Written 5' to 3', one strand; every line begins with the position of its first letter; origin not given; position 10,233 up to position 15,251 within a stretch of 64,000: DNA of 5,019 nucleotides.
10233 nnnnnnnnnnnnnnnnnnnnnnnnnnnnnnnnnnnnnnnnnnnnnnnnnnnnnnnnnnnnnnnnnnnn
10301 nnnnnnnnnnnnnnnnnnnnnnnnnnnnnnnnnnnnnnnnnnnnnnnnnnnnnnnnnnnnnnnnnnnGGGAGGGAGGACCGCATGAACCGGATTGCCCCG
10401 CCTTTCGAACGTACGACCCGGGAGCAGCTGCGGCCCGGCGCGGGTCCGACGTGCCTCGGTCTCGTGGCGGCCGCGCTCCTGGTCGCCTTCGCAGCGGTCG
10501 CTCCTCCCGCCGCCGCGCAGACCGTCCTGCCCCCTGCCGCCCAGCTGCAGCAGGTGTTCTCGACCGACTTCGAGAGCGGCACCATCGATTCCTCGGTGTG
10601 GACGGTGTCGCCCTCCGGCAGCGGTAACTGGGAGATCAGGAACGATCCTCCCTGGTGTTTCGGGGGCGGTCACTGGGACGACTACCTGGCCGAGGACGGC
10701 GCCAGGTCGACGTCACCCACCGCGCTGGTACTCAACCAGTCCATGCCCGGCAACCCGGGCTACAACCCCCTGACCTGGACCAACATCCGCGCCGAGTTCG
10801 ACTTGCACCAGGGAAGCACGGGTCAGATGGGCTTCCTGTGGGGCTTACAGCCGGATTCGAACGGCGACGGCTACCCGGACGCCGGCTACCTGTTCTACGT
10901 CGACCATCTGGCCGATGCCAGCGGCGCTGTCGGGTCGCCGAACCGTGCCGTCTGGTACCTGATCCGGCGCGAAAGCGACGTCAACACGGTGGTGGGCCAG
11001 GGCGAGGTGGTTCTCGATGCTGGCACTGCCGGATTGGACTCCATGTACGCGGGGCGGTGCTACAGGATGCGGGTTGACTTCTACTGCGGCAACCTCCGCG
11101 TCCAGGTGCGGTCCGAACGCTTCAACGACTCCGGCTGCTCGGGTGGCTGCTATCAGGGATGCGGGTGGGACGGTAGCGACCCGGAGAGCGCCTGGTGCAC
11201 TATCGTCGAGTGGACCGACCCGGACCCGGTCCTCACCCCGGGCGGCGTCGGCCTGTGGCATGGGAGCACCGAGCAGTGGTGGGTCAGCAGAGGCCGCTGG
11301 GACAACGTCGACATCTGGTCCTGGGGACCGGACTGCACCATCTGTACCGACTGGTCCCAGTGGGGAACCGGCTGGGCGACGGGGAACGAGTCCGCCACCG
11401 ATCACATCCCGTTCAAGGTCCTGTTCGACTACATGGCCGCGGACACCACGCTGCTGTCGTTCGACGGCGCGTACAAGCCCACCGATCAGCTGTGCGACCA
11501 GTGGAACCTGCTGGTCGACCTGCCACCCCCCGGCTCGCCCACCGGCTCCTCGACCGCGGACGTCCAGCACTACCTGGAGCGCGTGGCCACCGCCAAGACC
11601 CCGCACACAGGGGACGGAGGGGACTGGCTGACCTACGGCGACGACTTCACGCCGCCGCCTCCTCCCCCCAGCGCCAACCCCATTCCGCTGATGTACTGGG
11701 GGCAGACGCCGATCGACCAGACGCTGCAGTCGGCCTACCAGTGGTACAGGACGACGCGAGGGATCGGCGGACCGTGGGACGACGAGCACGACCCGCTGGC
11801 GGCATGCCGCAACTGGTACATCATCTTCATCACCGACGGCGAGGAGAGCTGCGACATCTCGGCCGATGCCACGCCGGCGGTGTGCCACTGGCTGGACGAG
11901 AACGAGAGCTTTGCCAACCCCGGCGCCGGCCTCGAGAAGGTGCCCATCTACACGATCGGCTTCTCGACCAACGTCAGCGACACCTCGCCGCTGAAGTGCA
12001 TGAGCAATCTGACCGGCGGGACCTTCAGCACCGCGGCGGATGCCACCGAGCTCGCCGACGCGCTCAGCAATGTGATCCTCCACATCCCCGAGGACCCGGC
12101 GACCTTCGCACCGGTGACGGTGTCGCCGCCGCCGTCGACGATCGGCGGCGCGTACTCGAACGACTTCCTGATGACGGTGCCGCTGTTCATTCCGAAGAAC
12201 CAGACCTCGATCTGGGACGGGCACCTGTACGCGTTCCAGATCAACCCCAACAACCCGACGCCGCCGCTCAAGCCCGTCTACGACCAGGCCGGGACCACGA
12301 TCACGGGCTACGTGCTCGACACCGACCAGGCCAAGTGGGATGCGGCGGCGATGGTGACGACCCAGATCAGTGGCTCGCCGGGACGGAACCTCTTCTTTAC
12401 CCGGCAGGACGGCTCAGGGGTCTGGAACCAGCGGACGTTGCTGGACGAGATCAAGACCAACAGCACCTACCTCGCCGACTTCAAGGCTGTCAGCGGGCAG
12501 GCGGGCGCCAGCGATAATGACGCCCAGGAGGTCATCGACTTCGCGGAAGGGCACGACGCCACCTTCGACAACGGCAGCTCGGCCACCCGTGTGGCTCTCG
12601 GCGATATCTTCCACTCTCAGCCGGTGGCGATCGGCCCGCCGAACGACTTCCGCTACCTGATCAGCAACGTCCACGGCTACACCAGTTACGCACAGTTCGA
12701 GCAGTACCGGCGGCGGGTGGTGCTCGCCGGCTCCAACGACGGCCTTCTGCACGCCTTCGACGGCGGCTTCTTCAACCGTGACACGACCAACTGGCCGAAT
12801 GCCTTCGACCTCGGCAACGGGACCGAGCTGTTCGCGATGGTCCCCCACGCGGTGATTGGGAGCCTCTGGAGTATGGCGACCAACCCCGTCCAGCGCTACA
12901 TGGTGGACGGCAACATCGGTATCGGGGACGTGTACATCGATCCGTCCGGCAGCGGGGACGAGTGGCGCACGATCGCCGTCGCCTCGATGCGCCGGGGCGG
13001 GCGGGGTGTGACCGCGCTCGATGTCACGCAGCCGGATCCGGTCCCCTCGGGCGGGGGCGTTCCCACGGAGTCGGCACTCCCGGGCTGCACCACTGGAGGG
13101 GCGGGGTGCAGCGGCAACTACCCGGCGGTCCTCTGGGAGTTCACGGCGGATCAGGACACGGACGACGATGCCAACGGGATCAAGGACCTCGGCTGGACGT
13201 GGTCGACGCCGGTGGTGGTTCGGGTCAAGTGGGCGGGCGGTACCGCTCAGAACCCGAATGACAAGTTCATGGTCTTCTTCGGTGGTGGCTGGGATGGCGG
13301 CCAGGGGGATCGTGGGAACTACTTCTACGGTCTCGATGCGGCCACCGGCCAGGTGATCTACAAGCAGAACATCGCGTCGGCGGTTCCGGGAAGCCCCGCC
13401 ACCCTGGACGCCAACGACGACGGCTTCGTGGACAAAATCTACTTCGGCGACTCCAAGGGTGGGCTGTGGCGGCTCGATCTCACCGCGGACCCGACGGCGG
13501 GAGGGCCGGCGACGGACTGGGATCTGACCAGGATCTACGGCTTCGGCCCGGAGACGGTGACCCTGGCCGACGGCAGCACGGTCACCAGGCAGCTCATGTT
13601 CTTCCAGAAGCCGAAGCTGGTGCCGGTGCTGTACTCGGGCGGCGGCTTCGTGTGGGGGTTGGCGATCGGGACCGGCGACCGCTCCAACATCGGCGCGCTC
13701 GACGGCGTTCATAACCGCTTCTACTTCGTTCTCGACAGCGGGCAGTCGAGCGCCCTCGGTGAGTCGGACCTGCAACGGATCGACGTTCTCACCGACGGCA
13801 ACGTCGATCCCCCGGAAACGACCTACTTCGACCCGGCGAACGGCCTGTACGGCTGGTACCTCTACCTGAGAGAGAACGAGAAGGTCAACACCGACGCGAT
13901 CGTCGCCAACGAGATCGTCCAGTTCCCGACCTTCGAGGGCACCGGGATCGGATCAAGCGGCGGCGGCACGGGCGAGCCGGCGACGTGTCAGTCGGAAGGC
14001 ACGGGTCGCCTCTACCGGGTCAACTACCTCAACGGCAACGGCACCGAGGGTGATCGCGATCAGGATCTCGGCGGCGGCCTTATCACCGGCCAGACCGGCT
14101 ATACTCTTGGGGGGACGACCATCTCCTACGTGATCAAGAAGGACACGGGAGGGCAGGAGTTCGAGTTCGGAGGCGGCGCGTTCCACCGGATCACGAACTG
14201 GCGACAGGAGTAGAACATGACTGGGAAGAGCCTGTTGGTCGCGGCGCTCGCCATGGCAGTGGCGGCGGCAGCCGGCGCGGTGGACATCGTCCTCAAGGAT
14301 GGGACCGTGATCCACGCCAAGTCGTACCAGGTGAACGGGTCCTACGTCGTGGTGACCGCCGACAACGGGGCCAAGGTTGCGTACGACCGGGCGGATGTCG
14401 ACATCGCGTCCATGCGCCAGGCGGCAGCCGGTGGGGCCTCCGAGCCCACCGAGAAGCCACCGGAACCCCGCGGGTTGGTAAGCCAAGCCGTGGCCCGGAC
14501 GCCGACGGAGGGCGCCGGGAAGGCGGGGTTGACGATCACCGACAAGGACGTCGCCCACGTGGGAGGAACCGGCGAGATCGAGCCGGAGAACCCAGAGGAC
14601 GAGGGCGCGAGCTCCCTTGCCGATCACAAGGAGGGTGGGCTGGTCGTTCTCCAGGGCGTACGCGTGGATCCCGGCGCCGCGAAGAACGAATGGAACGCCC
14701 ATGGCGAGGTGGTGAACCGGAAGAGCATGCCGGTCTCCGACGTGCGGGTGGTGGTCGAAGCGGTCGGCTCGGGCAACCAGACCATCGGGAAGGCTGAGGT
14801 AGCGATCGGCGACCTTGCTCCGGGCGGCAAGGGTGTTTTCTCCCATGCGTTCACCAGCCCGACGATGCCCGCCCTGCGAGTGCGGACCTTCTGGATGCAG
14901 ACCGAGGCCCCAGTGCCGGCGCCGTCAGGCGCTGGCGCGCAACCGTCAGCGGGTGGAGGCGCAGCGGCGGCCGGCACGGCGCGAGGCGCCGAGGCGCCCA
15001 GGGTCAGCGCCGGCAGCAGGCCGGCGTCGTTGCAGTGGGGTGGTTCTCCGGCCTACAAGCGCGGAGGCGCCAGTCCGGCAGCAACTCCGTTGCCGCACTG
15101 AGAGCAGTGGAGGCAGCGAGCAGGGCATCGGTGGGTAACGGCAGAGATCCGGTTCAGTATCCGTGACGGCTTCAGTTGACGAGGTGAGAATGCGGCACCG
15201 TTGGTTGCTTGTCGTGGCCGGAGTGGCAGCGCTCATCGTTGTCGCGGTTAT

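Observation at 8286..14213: Extra vWA-PA14 stalk protein inserted between pilX and pilY1, with vWA hallmarks apparently divided between the two giant ORFs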

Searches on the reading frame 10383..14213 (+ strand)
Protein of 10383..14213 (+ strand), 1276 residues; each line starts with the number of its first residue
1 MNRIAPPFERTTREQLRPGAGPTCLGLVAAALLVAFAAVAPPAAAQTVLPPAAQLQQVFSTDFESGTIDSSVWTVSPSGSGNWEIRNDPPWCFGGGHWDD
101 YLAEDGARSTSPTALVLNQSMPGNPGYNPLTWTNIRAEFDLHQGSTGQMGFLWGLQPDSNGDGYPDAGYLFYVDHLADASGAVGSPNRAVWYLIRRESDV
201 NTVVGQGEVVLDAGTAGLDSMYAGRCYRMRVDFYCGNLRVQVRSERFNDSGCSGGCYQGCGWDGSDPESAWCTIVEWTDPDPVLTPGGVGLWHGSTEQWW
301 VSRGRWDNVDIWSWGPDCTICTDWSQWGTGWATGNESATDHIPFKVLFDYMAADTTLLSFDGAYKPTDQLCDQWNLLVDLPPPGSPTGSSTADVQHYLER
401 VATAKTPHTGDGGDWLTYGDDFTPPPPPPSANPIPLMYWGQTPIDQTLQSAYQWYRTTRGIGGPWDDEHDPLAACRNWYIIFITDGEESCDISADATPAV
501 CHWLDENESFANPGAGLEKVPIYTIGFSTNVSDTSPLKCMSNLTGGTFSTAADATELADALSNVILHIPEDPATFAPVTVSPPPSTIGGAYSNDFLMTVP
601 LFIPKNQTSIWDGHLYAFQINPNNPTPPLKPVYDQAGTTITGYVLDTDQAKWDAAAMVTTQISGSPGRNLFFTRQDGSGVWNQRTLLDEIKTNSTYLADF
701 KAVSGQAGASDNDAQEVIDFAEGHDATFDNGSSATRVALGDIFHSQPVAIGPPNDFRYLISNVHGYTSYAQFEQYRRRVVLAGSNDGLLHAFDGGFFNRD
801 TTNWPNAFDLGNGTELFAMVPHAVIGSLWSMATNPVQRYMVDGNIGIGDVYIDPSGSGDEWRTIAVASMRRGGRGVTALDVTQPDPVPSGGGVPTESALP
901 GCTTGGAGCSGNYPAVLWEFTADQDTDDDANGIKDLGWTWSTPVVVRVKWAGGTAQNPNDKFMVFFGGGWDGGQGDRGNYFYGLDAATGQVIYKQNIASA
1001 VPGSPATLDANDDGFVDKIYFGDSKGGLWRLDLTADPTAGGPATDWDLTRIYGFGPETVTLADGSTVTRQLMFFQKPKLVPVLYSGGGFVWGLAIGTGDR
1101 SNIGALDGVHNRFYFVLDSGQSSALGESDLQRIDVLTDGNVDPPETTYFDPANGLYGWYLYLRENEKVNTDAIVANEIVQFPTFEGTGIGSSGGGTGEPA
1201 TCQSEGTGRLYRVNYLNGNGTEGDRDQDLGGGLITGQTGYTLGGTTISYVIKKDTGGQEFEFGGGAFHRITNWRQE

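Call 3: search_protein_families(library=pfam, proteins=[window:10383-14213:+], max_evalue=0.1)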
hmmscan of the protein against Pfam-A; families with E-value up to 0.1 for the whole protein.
window:10383-14213:+ (1276 aa): 1 family
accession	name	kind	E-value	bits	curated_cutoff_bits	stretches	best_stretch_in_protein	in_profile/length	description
PF05567.17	T4P_PilY1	-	2.8e-23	82.9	28.1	2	739-885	1-152/411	PilY1 beta-propeller domain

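Call 4: search_protein_families(library=ncbifam, proteins=[window:10383-14213:+], max_evalue=0.1)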
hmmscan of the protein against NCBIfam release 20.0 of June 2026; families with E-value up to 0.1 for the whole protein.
window:10383-14213:+ (1276 aa): 1 family
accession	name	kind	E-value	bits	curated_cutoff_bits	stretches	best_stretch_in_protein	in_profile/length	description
NF040838.1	T4_PilC_Neiss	equivalog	0.00023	19.3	350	1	926-1038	653-759/1037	PilC family type IV pilus tip adhesin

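Call 7: search_solved_structures(query=window:10383-14213:+, max_evalue=1)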
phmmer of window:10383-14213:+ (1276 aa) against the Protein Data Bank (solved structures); distinct sequences matched with E-value up to 1: 1.
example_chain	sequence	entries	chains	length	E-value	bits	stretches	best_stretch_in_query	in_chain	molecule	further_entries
3hx6_A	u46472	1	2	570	7.9e-17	63.3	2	731-885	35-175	Type 4 fimbrial biogenesis protein PilY1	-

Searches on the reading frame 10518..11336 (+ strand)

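Call 5: search_protein_families(library=pfam, proteins=[window:10518-11336:+], max_evalue=10)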
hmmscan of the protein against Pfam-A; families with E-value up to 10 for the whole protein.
seq(273 aa): 1 family
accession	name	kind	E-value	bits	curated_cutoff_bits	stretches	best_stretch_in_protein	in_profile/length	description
PF23374.1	Fn3_arc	-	0.17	12.4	28.9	1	22-40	51-69/78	Archaeal fibronectin-III type-like domain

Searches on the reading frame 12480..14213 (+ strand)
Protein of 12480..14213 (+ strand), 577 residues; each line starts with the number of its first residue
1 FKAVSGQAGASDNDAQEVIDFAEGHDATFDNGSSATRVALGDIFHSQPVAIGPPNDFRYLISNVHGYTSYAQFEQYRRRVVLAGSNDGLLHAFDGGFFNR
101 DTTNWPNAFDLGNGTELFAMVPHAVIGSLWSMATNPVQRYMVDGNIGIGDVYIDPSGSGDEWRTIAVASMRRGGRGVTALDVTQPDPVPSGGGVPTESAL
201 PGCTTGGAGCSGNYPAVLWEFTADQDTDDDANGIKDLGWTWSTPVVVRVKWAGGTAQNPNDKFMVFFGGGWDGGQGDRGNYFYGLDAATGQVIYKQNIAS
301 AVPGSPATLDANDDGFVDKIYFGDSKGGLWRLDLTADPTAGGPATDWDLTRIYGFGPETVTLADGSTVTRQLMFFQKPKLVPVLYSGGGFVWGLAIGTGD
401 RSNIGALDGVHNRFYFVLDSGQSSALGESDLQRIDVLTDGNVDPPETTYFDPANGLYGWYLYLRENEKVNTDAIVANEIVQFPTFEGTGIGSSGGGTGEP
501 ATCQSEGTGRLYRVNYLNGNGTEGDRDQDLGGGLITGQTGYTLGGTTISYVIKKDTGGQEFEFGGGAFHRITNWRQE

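Call 75: search_solved_structures(query=window:12480-14213:+, max_evalue=0.01, show_alignments=1)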
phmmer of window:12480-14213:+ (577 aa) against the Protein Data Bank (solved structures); distinct sequences matched with E-value up to 0.01: 1.
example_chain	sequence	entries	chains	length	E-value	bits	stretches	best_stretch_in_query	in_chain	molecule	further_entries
3hx6_A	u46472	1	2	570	1.4e-18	69.9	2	32-186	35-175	Type 4 fimbrial biogenesis protein PilY1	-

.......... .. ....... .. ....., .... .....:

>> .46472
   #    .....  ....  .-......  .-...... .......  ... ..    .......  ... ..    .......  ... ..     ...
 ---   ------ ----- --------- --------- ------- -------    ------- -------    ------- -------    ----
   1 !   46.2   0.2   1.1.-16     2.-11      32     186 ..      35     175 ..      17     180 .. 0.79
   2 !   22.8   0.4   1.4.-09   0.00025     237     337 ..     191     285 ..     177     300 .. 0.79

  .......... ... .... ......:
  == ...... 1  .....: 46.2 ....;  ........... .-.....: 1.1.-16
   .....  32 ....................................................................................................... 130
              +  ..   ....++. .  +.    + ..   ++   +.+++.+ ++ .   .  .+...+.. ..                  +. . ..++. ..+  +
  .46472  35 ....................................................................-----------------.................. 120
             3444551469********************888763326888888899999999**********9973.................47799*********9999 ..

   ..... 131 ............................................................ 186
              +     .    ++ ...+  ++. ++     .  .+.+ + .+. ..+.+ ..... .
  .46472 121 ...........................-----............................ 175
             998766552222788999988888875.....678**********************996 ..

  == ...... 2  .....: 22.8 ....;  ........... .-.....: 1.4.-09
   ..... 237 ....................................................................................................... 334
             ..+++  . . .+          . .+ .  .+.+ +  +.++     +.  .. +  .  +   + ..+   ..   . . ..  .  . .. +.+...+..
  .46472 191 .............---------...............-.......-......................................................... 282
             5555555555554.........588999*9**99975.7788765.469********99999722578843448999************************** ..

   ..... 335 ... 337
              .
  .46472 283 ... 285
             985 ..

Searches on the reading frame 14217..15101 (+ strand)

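Call 3: search_protein_families(library=pfam, proteins=[window:14217-15101:+], max_evalue=0.1)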
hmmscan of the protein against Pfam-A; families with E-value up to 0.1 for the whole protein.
window:14217-15101:+ (294 aa): 0 families

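Call 4: search_protein_families(library=ncbifam, proteins=[window:14217-15101:+], max_evalue=0.1)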
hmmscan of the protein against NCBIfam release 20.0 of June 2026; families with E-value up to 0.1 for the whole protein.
window:14217-15101:+ (294 aa): 1 family
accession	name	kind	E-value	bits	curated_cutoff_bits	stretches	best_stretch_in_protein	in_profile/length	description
NF038353.1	FxLYD_dom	domain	0.00043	20.1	23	1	160-212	5-57/71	FxLYD domain-containing protein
